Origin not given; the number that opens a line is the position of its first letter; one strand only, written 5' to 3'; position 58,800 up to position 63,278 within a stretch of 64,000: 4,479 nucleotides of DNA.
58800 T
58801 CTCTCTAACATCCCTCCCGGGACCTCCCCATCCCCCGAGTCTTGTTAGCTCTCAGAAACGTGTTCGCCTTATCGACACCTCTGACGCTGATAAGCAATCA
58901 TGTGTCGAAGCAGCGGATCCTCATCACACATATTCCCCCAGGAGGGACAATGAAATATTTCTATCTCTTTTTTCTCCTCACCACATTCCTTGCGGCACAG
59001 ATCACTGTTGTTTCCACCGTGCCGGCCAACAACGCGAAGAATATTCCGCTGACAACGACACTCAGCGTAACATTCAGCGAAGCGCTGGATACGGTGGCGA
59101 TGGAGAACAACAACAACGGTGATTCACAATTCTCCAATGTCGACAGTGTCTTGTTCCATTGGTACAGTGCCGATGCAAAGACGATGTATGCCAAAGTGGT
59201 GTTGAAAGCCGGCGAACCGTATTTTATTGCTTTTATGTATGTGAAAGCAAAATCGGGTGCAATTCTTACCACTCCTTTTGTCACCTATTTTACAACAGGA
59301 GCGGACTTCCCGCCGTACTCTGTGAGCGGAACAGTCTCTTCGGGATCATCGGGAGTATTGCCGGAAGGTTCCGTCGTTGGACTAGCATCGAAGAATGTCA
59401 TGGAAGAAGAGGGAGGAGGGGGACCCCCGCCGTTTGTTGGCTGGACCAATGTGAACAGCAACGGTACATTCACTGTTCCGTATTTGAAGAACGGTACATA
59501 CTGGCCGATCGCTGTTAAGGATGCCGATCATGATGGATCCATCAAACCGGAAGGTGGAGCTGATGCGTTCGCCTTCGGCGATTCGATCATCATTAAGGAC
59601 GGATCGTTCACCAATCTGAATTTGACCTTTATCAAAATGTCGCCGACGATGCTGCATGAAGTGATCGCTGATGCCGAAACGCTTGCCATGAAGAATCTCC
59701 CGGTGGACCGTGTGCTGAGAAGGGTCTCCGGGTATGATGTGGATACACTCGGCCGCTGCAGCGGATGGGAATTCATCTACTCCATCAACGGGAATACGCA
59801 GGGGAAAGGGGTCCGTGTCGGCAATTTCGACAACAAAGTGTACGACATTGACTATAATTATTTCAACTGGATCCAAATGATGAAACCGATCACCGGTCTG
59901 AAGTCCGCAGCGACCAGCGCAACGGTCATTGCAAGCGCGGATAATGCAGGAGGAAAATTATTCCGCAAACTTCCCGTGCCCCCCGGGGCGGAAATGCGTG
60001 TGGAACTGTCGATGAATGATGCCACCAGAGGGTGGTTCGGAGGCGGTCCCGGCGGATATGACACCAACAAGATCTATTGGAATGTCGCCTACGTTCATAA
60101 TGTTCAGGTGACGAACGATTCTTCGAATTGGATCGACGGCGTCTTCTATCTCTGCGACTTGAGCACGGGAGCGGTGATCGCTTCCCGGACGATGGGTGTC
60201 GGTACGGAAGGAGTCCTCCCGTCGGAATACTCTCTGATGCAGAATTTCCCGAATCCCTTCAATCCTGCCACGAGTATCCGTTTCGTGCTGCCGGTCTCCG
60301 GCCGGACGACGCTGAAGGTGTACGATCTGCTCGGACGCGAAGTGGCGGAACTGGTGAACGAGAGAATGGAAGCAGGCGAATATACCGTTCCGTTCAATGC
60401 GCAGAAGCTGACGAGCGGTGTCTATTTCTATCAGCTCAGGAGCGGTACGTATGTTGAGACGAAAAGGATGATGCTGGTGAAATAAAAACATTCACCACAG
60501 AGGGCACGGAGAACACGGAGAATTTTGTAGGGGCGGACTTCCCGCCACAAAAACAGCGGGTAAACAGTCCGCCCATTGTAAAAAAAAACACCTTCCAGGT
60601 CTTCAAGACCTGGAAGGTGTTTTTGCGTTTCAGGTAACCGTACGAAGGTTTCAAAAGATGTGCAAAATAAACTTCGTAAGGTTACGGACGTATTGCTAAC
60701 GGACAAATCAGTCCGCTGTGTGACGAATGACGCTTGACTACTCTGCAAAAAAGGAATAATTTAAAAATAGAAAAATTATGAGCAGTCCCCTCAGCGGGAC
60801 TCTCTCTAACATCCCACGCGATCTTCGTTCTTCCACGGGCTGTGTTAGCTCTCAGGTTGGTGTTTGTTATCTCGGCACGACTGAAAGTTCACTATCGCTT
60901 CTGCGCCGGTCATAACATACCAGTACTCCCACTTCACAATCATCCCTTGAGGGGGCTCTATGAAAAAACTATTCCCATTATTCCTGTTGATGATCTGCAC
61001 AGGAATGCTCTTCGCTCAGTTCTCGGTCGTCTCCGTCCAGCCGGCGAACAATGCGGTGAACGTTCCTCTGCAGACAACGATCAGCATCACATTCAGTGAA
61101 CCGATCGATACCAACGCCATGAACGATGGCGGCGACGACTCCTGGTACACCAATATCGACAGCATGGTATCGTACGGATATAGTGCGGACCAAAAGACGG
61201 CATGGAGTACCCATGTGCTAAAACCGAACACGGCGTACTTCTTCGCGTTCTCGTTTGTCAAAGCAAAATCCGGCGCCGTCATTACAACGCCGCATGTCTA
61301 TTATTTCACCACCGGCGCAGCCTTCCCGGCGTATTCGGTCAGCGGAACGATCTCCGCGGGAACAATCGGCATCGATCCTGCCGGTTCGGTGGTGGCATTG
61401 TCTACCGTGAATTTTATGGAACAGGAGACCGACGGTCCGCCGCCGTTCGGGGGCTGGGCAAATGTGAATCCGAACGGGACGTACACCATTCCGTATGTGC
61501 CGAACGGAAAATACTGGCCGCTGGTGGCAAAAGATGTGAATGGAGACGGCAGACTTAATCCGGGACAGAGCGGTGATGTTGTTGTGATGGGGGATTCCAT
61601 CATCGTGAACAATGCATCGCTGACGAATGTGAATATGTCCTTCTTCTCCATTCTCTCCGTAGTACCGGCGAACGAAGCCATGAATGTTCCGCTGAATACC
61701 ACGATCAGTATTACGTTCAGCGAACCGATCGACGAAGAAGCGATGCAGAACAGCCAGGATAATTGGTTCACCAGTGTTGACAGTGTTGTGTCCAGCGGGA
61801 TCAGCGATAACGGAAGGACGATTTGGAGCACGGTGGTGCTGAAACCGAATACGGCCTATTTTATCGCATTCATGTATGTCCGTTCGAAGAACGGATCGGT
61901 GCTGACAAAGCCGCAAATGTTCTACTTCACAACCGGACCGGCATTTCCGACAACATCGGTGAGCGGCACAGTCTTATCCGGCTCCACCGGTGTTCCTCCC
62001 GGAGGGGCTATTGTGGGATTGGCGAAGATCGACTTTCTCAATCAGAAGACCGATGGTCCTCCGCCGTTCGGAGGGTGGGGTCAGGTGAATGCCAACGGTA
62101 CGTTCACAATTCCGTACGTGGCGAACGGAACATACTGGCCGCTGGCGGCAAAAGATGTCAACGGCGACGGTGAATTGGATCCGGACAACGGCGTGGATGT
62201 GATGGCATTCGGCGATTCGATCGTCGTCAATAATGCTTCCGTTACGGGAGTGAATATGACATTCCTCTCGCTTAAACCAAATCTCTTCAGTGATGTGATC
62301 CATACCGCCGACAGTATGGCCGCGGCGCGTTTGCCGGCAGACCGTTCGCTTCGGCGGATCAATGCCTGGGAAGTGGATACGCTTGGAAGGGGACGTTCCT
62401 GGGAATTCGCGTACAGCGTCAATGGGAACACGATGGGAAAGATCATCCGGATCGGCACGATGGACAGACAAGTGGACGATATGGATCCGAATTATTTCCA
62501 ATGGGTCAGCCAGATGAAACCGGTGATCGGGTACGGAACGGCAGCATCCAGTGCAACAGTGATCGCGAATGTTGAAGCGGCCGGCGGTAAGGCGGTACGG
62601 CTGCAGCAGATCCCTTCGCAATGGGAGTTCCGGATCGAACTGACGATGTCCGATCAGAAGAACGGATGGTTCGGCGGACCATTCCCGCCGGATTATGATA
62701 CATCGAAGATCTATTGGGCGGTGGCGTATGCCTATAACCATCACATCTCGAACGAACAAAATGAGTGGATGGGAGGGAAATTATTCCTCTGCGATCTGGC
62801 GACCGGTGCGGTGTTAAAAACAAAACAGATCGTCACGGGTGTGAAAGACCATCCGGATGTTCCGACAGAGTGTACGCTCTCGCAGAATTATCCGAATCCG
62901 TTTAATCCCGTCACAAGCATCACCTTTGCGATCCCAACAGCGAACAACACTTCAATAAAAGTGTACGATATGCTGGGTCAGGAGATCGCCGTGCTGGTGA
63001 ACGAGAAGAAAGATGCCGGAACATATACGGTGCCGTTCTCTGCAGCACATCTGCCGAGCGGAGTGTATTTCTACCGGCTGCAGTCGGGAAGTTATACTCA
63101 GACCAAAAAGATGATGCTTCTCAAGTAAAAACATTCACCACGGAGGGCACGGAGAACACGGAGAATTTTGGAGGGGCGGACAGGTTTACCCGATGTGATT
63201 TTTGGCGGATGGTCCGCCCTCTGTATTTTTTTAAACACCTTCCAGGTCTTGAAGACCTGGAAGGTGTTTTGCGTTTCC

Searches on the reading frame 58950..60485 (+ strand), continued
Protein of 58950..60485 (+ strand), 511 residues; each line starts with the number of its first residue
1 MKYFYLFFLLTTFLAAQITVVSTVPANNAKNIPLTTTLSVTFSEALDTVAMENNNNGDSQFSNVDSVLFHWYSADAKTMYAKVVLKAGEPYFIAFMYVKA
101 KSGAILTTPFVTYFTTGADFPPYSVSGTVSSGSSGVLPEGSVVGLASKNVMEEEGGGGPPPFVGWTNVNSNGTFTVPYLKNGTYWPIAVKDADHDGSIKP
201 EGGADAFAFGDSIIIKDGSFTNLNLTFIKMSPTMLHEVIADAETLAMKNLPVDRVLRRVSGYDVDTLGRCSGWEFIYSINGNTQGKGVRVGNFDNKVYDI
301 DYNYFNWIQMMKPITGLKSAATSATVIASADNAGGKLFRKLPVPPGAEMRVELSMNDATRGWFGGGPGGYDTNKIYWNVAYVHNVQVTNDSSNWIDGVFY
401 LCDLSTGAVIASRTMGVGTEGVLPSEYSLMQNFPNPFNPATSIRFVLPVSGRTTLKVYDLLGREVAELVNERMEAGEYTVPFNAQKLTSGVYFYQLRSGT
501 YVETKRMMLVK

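Call 81: fold_search(model_id=the predicted structure, library=pdb)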
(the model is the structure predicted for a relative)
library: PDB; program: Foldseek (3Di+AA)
matches with E <= 10: 1613; with E <= 0.001: 72
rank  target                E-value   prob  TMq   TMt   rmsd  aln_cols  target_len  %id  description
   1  4uj6                  1.8e-08  1.00  0.18  0.14  16.5       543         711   11  Structure of surface layer protein SbsC, domains 1-6 (released 2016-04-27)
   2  5a42                  6.6e-08  1.00  0.15  0.06  23.5       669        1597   12  Cryo-EM single particle 3D reconstruction of the native conformation of E. coli alpha-2-macroglobulin (ECAM) (released 2015-07-29)
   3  4uic                  1.1e-07  1.00  0.18  0.14  16.3       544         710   10  Crystal structure of the S-layer protein rSbsC(31-844) (released 2016-04-13)
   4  6iaa_A                3.5e-07  0.94  0.13  0.09  33.4       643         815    7  hRobo2 ectodomain (released 2019-03-13)
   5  8dh9_A                4.9e-07  0.95  0.12  0.13  28.0       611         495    8  Leptin-bound leptin receptor complex-D3-D7 (released 2023-04-19)
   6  8uin_A                7.5e-07  0.91  0.12  0.10  27.7       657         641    9  Structure of the C3bBb-albicin complex (released 2024-05-08)
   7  6xi3                  8.0e-07  0.99  0.14  0.18  32.5       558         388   10  Crystal structure of tetra-tandem repeat in extending region of large adhesion protein (released 2020-10-14)
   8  6hhu_A                8.9e-07  0.99  0.13  0.12  18.0       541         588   11  Structure of the Bacillus anthracis Sap S-layer assembly domain (released 2019-07-24)
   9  3b43                  9.4e-07  0.95  0.13  0.12  44.8       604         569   10  I-band fragment I65-I70 from titin (released 2008-01-22)
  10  8opr_A                1.4e-06  0.91  0.13  0.11  18.9       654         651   10  Structure of the EA1 surface layer of Bacillus anthracis (released 2023-11-08)
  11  6fwv_A                2.0e-06  0.99  0.13  0.13  33.5       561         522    6  The Bacillus anthracis TIE protein (released 2018-08-08)
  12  6qx4_A                4.5e-06  0.96  0.12  0.11  19.1       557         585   12  Structure of the Bacillus anthracis Sap S-layer assembly domain (released 2019-07-31)
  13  3dmk_A                5.0e-06  0.97  0.15  0.11  21.0       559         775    9  Crystal structure of Down Syndrome Cell Adhesion Molecule (DSCAM) isoform 1.30.30, N-terminal eight Ig domains (released 2008-10-07)
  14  5xwt_C                5.6e-06  0.95  0.13  0.17  26.7       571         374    8  Crystal structure of PTPdelta Ig1-Fn1 in complex with SALM5 LRR-Ig (released 2018-06-06)
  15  6rur_A                5.6e-06  0.85  0.13  0.10  27.6       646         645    9  Structure of the SCIN stabilized C3bBb convertase bound to properdin (released 2019-08-21)
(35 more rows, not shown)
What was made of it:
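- Closest known: Long structured 5' UTRs of S-layer and outer-membrane protein genes. Same: The protein model resembles S-layer proteins (call 81).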

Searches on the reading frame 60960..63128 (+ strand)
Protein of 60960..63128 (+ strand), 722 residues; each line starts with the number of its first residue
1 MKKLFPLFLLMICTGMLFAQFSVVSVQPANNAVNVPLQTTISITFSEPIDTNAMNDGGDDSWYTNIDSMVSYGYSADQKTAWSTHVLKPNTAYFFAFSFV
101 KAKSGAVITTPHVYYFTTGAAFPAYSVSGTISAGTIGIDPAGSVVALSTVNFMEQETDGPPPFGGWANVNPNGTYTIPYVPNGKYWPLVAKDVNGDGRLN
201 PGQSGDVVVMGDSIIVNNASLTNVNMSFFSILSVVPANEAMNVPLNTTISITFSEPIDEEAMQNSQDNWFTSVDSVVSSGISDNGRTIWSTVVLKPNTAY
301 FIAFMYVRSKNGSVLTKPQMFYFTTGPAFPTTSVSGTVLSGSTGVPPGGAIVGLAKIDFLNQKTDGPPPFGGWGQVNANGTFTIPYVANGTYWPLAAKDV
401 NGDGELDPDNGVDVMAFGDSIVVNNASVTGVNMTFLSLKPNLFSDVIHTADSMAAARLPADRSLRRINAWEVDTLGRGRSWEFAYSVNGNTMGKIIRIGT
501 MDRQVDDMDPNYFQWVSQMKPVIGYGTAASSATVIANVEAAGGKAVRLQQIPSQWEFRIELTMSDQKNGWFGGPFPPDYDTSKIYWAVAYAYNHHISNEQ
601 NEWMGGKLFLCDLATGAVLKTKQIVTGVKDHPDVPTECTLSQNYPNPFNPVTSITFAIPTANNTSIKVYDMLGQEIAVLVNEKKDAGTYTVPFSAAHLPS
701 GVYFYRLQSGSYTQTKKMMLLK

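Call 15: search_protein_families(library=pfam, proteins=[window:60960-63128:+], max_evalue=0.01)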
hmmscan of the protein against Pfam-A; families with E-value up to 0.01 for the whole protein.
window:60960-63128:+ (722 aa): 7 families
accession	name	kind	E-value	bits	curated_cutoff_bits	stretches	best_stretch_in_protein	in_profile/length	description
PF13205.12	Big_5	-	8e-18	65.5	23.6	2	230-325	6-105/105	Bacterial Ig-like domain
PF18962.6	Por_Secre_tail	-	1.9e-12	47.8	27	1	644-719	2-74/75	Secretion system C-terminal sorting domain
PF14686.12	fn3_3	-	1.7e-05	25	24.4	0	373-392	28-47/75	Polysaccharide lyase family 4, domain II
PF04234.18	CopC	-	3.4e-05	25.2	23.3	0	23-53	4-34/92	CopC domain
PF13585.12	CHU_C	-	0.00035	21.1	27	1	658-717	23-81/86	CHU_C Type IX secretion signal domain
PF13517.12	FG-GAP_3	-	0.0019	19.2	26.9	0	378-407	25-58/61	FG-GAP-like repeat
PF13620.12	CarboxypepD_reg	-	0.0031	18.3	32.3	0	138-189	7-54/82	Carboxypeptidase regulatory-like domain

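Call 64: search_protein_families(library=ncbifam, proteins=[window:60960-63128:+], max_evalue=0.01)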
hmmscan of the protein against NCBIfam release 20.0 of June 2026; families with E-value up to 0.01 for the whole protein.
window:60960-63128:+ (722 aa): 4 families
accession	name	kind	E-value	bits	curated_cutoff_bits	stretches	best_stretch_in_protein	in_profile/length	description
TIGR04183.1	Por_Secre_tail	domain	2.9e-14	52.8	23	1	644-719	2-70/72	T9SS type A sorting domain-containing protein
NF038113.1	T9SSA_dep_M36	equivalog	2.1e-08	32.8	885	1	640-720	792-868/869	T9SS-dependent M36 family metallopeptidase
NF052323.1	T9SSA_dep_M6i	equivalog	0.00058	17.9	600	1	643-716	960-1033/1043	T9SS-dependent M6-like inactivated metalloprotease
NF033707.1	T9SS_sortase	equivalog_domain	0.0071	14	420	1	641-716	999-1084/1095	type IX secretion system sortase PorU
